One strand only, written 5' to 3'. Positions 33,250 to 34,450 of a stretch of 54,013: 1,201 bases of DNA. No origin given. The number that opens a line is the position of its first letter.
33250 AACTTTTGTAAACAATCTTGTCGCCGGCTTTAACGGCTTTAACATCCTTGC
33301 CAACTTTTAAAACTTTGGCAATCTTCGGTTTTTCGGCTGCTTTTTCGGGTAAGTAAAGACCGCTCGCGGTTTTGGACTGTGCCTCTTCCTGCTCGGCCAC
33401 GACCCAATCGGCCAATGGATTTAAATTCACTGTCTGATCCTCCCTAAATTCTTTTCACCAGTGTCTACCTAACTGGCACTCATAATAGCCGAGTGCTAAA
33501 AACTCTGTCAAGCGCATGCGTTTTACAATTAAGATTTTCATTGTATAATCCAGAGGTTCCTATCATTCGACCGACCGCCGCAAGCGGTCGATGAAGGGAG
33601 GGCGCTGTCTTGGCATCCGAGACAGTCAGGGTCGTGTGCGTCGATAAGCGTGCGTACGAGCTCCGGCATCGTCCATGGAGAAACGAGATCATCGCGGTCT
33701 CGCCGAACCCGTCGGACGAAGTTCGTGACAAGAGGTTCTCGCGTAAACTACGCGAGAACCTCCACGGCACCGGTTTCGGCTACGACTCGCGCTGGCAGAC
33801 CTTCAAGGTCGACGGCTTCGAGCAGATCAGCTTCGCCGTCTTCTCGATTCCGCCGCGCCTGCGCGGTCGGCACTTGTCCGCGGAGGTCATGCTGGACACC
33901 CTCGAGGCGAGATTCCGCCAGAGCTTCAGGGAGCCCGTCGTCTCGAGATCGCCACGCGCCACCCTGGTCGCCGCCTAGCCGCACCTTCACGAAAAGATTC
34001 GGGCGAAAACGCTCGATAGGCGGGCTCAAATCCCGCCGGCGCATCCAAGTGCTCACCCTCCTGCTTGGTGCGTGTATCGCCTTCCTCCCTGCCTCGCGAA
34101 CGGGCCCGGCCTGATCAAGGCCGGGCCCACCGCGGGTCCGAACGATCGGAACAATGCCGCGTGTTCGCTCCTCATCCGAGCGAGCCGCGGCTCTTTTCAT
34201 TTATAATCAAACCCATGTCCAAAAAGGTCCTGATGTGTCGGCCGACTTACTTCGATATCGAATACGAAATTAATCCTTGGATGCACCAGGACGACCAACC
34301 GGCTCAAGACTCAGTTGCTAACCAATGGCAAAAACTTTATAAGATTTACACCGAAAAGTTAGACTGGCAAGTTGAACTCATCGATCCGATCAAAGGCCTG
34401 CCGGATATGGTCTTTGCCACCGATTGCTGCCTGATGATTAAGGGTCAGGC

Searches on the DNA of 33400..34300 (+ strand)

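Call 6: search_rna_families(source=window, start=33700, end=34300, threshold=evalue, max_evalue=10, show_alignments=5)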
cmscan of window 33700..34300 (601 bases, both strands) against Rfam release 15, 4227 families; matches with E-value up to 10: 4.
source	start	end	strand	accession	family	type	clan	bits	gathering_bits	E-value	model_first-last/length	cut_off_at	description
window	34095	34193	-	RF02828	Scr3920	Gene; sRNA;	-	18.3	88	0.4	1-125/125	no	Streptomyces RNA 3920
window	33724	33766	+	RF03937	mir-9456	Gene; miRNA;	-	17.8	80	1.3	1-68/68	no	mir-9456 microRNA precursor family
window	33724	33766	-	RF03937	mir-9456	Gene; miRNA;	-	15.4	80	5.6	1-68/68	no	mir-9456 microRNA precursor family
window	33754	33802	-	RF01781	ASdes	Gene; sRNA;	-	14.6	40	2.6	1-68/68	no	ASdes TB sRNA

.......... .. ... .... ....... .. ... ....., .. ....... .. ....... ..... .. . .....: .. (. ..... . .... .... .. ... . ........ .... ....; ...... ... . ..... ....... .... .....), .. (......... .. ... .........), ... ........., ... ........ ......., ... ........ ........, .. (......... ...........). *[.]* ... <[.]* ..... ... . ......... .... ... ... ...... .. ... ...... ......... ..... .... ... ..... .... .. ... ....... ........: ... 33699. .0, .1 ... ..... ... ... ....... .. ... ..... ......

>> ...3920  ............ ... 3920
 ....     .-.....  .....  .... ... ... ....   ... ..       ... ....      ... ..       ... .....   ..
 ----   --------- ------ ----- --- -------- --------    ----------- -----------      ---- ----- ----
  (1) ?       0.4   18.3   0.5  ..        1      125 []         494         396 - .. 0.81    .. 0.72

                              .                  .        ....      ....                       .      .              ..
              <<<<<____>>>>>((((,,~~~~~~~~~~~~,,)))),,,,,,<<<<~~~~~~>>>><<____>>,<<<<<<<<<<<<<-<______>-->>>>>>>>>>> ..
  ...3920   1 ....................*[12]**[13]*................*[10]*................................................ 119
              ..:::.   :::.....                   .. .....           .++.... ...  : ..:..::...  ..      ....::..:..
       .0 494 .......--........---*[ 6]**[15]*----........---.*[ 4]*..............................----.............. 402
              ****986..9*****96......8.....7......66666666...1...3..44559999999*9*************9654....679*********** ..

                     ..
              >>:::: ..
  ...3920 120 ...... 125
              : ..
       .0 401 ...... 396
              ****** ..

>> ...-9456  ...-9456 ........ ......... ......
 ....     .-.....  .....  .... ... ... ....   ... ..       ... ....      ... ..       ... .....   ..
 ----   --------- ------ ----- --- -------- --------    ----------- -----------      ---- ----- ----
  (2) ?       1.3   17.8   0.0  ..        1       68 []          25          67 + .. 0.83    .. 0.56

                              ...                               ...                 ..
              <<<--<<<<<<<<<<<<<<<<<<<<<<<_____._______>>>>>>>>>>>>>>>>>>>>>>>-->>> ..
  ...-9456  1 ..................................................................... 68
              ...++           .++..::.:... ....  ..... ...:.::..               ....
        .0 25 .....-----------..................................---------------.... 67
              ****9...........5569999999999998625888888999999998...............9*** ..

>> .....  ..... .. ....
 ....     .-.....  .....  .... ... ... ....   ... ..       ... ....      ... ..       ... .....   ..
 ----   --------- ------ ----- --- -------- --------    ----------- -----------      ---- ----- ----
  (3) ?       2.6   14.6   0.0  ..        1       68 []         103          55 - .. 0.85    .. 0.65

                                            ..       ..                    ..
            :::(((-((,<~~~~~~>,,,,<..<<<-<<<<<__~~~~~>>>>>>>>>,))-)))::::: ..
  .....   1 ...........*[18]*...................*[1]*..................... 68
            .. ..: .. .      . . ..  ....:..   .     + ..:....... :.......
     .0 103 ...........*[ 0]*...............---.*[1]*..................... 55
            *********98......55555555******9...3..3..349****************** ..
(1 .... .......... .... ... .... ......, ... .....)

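Call 13: search_rna_families(source=window, start=33400, end=34250, threshold=evalue, max_evalue=10)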
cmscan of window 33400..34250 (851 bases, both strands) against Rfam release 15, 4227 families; matches with E-value up to 10: 6.
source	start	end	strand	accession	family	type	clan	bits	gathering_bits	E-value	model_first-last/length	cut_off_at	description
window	33411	33478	+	RF00085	SNORD28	Gene; snRNA; snoRNA; CD-box;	-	18.5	50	4.7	1-75/75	no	Small nucleolar RNA SNORD28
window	34095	34193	-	RF02828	Scr3920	Gene; sRNA;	-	18.3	88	0.57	1-125/125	no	Streptomyces RNA 3920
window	33724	33766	+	RF03937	mir-9456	Gene; miRNA;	-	17.8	80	1.8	1-68/68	no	mir-9456 microRNA precursor family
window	33724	33766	-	RF03937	mir-9456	Gene; miRNA;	-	15.4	80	8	1-68/68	no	mir-9456 microRNA precursor family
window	33754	33802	-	RF01781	ASdes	Gene; sRNA;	-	14.6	40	3.7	1-68/68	no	ASdes TB sRNA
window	33453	33512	-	RF04085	mir-1271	Gene; miRNA;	-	14.4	80.5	6.6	1-77/77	no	mir-1271 microRNA precursor family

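Call 85: search_dna_similar(query=window:34010-34055:+, collection=ecoli_genomes, mode=distant, max_evalue=10, max_rows=5)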
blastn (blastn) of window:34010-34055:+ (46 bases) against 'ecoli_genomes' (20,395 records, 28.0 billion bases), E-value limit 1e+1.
No match.

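Call 97: build_rna_model(alignment_id=A9, structure=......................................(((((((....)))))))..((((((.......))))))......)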
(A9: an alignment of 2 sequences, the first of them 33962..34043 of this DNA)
Model R1 built from alignment A9 (2 sequences, 83 columns); structure: as given.
model positions 83; base pairs 13; branch points 1; effective number of sequences 1.14; information 0.685 bits per position. Calibrated on 0.2 Mb of random sequence (short: E-values are rough).
structure used (alignment columns):
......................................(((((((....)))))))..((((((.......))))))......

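Call 98: search_with_rna_model(model_id=R1, sources=[window, L002, L003, L004, L005, L007, L008, L009, L019, L020, L111, L021, L022, L023, L024, L025, L026, L027, L028, L029, L030, L031, L032, L033, L034, L035, L036, L037, L038, L039, L040, L041, L042, L043, L044, L045, L046, L047, L048, L049, L050, L051, L052, L053, L054, L055, L056, L057, L058, L059, L060, L061, L062, L063, L064, L065, L066, L067, L068, L069, L070, L071, L072, L073, L074, L075, L076, L077, L078, L079, L080, L081, L082, L083, L084, L085, L086, L087, L088, L089, L090, L091, L092, L093, L094, L095, L096, L097, L098, L099, L100], max_evalue=10)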
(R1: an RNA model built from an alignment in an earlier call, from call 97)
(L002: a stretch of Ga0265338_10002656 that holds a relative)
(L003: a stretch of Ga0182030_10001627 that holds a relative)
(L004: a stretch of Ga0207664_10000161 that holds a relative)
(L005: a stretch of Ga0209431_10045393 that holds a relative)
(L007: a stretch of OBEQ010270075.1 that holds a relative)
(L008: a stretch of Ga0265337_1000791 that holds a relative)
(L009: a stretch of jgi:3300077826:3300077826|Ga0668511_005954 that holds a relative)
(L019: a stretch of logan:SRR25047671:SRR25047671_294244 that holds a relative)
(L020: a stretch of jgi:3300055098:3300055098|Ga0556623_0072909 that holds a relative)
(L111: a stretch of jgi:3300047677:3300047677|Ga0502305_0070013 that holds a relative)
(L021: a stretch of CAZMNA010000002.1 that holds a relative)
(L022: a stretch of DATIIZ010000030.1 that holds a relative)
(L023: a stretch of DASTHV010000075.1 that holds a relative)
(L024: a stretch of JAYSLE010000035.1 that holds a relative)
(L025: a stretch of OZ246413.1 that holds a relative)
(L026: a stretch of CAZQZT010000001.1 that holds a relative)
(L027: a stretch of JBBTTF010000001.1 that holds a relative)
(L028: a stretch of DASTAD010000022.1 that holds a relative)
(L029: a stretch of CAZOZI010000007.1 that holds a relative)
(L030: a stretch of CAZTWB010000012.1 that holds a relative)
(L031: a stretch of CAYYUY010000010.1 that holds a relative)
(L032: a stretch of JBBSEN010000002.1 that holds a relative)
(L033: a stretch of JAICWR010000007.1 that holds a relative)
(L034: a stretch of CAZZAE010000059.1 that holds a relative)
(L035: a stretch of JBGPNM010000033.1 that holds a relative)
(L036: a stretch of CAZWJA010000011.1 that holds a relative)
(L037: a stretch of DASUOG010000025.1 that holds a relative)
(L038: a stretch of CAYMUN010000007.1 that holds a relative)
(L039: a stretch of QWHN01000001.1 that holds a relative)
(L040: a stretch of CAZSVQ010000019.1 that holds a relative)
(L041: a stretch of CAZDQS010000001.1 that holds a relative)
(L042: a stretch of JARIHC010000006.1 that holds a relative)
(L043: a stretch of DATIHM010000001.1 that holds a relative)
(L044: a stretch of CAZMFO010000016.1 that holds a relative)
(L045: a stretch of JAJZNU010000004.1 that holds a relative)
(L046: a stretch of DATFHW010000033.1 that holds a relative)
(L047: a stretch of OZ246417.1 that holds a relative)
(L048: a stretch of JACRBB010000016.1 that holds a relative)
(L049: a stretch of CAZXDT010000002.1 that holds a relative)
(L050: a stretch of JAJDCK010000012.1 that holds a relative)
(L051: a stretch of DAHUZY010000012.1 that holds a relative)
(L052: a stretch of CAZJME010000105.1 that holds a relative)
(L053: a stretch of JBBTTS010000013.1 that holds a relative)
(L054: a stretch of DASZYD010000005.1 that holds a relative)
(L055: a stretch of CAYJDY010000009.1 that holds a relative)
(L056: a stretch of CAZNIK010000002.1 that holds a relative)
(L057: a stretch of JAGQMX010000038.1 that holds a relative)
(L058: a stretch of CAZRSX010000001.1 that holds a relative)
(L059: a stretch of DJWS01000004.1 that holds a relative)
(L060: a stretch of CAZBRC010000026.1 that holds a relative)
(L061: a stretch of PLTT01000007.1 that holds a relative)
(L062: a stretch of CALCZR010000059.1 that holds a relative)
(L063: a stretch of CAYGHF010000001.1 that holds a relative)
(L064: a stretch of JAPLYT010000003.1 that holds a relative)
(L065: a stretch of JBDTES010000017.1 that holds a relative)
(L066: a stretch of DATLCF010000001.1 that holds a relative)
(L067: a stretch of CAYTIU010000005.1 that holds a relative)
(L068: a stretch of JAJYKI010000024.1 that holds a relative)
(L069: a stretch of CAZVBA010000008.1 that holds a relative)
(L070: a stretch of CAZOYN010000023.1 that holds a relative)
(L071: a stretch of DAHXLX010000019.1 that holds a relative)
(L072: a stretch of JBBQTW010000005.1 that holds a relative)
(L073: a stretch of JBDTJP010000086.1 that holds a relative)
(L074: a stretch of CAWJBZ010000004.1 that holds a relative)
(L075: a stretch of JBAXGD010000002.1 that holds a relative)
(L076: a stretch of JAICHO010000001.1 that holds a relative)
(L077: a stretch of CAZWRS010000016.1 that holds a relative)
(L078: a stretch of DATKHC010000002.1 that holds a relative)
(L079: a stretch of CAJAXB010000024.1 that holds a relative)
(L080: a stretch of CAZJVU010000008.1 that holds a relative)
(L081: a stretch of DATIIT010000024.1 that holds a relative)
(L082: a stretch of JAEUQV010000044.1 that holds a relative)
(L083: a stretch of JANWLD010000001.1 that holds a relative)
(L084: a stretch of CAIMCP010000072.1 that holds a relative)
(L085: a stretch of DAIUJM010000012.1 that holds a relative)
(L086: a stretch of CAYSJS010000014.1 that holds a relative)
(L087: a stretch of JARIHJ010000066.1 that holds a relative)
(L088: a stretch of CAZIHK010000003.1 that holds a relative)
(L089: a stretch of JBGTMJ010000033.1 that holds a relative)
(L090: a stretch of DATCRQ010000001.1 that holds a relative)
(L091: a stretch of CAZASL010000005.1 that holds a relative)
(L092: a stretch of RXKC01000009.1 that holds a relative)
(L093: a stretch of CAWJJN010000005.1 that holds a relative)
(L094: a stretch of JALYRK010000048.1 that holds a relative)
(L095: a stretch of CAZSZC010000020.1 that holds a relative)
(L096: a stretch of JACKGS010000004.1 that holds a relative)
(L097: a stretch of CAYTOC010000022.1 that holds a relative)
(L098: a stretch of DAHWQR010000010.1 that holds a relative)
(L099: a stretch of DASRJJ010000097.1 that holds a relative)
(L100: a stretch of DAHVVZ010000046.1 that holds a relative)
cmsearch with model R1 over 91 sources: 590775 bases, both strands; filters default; matches with E-value up to 10: 5.
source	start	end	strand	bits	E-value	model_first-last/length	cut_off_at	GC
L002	2751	2833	+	114.1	4.5e-24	1-83/83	no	0.66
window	33962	34043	+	113.2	7.4e-24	1-83/83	no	0.65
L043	2941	3017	+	17.3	0.16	1-83/83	no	0.65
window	20502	20583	+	10.5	5.9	1-83/83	no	0.66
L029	99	141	-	9.8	8.7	1-83/83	no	0.44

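Call 104: search_rna_families(source=window, start=33945, end=34060, threshold=evalue, max_evalue=10, show_alignments=3)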
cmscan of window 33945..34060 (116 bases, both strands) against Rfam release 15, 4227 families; matches with E-value up to 10: 3.
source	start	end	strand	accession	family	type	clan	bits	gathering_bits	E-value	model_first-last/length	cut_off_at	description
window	33981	34044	-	RF04354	Plastid-ycf2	Cis-reg;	-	12.9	65.7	3.1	1-75/75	no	Plastid-ycf2 5UTR RNA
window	34005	34060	+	RF02204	WT1-AS_2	Gene; lncRNA;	-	10.7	45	2.7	53-107/137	3'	WT1 antisense RNA conserved region 2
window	33971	34060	+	RF02487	GlsR24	Gene; snRNA; snoRNA; HACA-box;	-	8.1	100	7.1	1-127/147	3'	Small nucleolar RNA GlsR24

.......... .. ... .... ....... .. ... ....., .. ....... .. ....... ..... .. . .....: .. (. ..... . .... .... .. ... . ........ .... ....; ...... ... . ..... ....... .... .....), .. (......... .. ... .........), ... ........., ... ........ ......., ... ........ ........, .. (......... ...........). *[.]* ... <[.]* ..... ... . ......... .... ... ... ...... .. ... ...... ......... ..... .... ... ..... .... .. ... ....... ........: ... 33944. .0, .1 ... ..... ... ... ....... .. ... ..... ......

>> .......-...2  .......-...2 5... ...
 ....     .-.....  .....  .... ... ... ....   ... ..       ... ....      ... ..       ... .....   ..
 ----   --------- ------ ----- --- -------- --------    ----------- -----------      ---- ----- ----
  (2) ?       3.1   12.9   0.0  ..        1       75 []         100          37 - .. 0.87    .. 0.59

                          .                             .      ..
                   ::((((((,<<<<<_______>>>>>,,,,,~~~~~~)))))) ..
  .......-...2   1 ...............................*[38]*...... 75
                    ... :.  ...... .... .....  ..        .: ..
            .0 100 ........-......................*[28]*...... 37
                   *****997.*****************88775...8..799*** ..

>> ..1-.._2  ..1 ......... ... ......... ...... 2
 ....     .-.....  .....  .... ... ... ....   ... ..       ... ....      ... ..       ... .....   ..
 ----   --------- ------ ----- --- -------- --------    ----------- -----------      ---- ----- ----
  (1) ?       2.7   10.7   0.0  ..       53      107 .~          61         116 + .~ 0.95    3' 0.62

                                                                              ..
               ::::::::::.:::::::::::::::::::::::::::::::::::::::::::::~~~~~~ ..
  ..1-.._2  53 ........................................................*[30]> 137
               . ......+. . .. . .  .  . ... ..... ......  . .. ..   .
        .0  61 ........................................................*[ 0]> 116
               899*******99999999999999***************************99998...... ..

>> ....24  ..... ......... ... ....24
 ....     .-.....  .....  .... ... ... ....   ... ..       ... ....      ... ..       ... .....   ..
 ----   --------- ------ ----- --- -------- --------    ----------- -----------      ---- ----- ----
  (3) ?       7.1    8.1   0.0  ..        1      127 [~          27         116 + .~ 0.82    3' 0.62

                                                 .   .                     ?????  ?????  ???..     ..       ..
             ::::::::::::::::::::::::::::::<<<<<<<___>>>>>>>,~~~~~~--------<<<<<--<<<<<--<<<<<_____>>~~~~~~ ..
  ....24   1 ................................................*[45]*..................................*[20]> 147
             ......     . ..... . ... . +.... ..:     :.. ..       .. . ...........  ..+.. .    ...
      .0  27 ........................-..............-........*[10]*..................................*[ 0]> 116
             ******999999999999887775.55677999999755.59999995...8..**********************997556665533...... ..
